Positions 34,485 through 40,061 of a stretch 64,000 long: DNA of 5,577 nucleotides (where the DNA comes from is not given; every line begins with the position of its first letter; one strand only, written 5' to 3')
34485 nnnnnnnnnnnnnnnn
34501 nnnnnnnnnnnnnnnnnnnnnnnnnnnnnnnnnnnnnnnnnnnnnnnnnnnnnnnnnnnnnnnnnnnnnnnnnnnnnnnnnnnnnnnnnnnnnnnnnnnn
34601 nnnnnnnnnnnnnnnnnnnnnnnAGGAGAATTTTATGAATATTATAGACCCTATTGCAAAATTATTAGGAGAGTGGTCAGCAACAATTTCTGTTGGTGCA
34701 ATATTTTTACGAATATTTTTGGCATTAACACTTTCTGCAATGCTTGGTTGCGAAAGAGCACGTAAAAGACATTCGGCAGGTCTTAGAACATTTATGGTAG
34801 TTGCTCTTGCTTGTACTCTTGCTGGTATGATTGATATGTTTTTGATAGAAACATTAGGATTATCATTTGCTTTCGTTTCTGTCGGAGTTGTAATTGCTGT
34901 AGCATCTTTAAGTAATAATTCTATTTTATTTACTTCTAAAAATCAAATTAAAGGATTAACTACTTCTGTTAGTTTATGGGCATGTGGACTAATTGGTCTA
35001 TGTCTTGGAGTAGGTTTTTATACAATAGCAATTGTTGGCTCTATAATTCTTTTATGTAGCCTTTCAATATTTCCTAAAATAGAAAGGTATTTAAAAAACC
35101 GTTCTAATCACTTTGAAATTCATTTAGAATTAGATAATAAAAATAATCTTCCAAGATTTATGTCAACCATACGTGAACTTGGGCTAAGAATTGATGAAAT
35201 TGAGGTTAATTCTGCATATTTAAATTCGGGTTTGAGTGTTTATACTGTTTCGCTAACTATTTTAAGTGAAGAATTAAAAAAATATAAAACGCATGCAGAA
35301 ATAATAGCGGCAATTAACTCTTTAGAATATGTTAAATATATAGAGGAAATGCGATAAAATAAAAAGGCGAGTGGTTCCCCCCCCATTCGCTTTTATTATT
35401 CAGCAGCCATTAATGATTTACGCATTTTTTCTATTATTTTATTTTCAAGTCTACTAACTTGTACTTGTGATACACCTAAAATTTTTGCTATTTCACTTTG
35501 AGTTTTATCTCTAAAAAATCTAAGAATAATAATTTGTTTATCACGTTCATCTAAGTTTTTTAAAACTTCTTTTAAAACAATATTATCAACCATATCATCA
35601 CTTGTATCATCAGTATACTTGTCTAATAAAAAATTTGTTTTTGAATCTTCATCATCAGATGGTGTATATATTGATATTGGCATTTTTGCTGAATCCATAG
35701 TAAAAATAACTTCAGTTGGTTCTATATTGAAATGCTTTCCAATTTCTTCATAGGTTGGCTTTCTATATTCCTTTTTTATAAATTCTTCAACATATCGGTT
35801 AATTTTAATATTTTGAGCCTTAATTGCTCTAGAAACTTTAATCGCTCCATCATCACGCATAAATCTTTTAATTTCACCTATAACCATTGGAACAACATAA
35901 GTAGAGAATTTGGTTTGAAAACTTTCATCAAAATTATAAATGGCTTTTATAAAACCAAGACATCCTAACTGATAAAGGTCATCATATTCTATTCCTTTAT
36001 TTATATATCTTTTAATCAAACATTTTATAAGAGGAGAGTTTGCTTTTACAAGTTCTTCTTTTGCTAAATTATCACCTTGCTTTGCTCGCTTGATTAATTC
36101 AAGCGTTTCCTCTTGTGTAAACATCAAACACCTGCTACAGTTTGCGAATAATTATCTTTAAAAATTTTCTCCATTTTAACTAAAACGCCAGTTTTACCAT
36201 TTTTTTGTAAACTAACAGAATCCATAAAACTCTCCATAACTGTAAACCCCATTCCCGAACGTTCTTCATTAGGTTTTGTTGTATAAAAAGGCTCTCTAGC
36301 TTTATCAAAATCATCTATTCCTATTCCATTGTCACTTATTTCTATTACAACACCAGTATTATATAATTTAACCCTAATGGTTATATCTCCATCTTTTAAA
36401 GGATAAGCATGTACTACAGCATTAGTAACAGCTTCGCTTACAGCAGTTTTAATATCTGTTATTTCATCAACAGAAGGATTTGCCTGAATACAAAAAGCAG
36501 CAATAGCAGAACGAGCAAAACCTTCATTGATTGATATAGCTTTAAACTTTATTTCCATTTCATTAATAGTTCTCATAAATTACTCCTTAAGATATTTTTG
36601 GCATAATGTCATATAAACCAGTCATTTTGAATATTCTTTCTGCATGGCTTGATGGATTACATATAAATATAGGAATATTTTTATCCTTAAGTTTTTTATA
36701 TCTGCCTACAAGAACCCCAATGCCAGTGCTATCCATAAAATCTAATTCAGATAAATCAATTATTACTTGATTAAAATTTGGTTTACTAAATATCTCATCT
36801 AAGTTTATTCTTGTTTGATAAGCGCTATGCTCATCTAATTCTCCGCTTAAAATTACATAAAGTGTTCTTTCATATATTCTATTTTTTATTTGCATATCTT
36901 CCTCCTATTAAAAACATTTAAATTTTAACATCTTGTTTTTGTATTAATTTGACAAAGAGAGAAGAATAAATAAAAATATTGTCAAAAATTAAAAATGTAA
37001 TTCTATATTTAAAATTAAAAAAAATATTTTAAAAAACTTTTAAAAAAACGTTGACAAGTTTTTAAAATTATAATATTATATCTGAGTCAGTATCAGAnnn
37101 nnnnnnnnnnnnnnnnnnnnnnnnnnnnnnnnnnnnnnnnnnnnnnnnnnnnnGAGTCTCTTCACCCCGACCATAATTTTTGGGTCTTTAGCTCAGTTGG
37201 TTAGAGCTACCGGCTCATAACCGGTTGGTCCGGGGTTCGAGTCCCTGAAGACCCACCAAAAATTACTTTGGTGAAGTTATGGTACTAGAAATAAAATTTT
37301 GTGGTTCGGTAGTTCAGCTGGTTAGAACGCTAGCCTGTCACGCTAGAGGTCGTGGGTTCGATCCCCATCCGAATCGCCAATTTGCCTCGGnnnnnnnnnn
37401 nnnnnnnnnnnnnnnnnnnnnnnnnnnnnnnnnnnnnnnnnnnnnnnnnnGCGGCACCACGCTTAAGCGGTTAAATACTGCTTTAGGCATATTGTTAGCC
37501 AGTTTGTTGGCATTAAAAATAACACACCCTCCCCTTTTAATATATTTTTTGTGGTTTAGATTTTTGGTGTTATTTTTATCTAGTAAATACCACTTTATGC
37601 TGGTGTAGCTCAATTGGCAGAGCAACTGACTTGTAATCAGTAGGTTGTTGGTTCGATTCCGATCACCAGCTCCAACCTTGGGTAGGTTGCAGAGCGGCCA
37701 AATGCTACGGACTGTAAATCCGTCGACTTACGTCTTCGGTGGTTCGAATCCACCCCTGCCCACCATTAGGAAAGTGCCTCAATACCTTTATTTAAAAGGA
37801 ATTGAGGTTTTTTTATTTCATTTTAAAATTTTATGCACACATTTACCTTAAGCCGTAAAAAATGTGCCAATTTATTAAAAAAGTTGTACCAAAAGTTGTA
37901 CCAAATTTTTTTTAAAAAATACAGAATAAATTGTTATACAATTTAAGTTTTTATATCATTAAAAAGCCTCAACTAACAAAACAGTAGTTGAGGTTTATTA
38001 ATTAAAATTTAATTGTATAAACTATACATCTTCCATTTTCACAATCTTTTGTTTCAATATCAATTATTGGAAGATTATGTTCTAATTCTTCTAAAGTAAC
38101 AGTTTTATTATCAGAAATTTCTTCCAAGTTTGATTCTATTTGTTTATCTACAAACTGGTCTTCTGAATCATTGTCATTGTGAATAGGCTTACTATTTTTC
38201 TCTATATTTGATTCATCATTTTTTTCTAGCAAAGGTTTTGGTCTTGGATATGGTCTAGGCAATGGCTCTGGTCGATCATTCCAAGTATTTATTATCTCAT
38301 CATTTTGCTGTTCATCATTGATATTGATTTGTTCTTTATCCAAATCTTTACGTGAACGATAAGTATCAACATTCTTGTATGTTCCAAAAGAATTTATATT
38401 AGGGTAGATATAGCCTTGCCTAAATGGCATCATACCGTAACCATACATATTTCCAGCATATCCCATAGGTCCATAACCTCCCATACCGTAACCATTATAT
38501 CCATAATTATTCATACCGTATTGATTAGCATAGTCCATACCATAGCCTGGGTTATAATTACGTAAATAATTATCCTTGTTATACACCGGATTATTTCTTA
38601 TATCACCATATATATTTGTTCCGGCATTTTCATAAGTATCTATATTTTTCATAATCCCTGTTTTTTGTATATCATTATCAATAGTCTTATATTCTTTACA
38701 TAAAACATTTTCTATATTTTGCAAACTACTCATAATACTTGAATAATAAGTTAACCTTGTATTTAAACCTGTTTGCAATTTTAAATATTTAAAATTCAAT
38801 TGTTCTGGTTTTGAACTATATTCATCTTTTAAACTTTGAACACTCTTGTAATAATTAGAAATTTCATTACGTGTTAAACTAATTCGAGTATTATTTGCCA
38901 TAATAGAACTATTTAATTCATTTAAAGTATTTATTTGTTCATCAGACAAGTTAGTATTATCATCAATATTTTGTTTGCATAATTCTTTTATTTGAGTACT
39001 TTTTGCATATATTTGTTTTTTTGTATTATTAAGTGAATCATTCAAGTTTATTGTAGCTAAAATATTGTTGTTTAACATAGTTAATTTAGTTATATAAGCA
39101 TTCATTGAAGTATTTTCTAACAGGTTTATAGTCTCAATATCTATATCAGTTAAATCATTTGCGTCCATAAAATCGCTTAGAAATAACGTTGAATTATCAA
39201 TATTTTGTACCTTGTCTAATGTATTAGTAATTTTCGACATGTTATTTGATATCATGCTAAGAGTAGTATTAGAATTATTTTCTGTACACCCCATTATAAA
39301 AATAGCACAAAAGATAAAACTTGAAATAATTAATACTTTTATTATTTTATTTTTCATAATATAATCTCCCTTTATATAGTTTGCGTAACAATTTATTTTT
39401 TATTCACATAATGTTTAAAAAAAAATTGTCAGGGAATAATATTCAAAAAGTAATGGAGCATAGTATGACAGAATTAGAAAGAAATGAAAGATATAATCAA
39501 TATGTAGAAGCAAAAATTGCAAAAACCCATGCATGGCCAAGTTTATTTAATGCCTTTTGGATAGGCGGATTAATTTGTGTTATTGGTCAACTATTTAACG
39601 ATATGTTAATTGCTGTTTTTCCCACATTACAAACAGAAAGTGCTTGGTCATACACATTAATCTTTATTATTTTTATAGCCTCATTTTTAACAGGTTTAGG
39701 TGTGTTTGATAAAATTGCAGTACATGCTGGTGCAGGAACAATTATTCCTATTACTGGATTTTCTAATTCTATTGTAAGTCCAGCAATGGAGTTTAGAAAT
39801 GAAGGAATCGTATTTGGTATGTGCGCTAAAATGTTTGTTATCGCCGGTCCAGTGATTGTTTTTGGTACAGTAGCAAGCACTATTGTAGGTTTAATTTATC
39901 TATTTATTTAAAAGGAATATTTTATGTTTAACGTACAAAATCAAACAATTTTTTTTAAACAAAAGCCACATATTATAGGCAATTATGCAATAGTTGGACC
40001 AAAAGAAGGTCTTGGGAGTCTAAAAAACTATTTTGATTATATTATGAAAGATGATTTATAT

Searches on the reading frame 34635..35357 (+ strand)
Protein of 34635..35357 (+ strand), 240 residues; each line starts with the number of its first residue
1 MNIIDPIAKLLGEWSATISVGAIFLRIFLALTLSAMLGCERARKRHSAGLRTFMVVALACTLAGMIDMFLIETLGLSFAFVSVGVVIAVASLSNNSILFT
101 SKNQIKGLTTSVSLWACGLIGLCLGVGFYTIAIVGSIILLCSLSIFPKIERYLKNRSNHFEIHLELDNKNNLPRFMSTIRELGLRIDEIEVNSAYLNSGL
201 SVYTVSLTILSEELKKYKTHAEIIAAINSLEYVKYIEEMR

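Call 53: search_protein_families(library=pfam, proteins=[window:34635-35357:+], max_evalue=0.000001)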
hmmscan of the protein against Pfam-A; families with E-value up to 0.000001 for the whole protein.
window:34635-35357:+ (240 aa): 1 family
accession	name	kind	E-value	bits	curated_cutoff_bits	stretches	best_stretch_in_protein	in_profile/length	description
PF02308.21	MgtC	-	2.7e-25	89.5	31.4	1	27-151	1-120/121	MgtC family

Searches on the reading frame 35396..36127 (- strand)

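Call 53: search_protein_families(library=pfam, proteins=[window:35396-36127:-], max_evalue=0.000001)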
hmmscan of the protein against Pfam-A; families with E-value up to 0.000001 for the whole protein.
window:35396-36127:- (243 aa): 4 families
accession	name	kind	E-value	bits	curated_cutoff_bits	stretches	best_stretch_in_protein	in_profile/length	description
PF04545.22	Sigma70_r4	-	3.9e-18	65.1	24.1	1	188-237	1-50/50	Sigma-70, region 4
PF04542.20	Sigma70_r2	-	1.4e-13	50.8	24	1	26-93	1-68/71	Sigma-70 region 2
PF04539.22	Sigma70_r3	-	1.1e-08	35.5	25.3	0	108-177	5-75/78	Sigma-70 region 3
PF08281.18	Sigma70_r4_2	-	6.5e-08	32.5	25.7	1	185-224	4-43/54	Sigma-70, region 4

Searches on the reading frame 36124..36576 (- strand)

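Call 32: search_protein_families(library=pfam, proteins=[window:36124-36576:-], max_evalue=0.01)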
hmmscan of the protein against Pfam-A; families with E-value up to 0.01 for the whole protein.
window:36124-36576:- (150 aa): 2 families
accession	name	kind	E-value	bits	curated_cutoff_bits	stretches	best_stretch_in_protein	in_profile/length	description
PF13581.12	HATPase_c_2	-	6.8e-21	75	27.4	1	21-136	11-126/127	Histidine kinase-like ATPase domain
PF02518.31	HATPase_c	-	4.8e-14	53.2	26.4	1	40-121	4-91/111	Histidine kinase-, DNA gyrase B-, and HSP90-like ATPase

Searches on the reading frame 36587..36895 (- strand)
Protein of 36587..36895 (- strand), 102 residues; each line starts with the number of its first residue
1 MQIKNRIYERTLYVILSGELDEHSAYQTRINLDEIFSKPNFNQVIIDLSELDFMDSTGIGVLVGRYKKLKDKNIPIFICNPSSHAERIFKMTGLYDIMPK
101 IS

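Call 32: search_protein_families(library=pfam, proteins=[window:36587-36895:-], max_evalue=0.01)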
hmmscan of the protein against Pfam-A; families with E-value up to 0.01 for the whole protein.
window:36587-36895:- (102 aa): 2 families
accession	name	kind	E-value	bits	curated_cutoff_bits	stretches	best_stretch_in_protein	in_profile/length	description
PF01740.26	STAS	-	6.1e-22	77.8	22.6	1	3-100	2-98/106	STAS domain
PF13466.11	STAS_2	-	1.9e-09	38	29.2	1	16-94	3-79/80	STAS domain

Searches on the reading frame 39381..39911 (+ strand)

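Call 53: search_protein_families(library=pfam, proteins=[window:39381-39911:+], max_evalue=0.000001)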
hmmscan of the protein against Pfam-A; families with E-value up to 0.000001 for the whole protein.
window:39381-39911:+ (176 aa): 1 family
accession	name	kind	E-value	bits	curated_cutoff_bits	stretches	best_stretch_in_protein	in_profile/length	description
PF03862.18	SpoVAC_SpoVAEB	-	7.6e-37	126.6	25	1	55-172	2-117/117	SpoVAC/SpoVAEB sporulation membrane protein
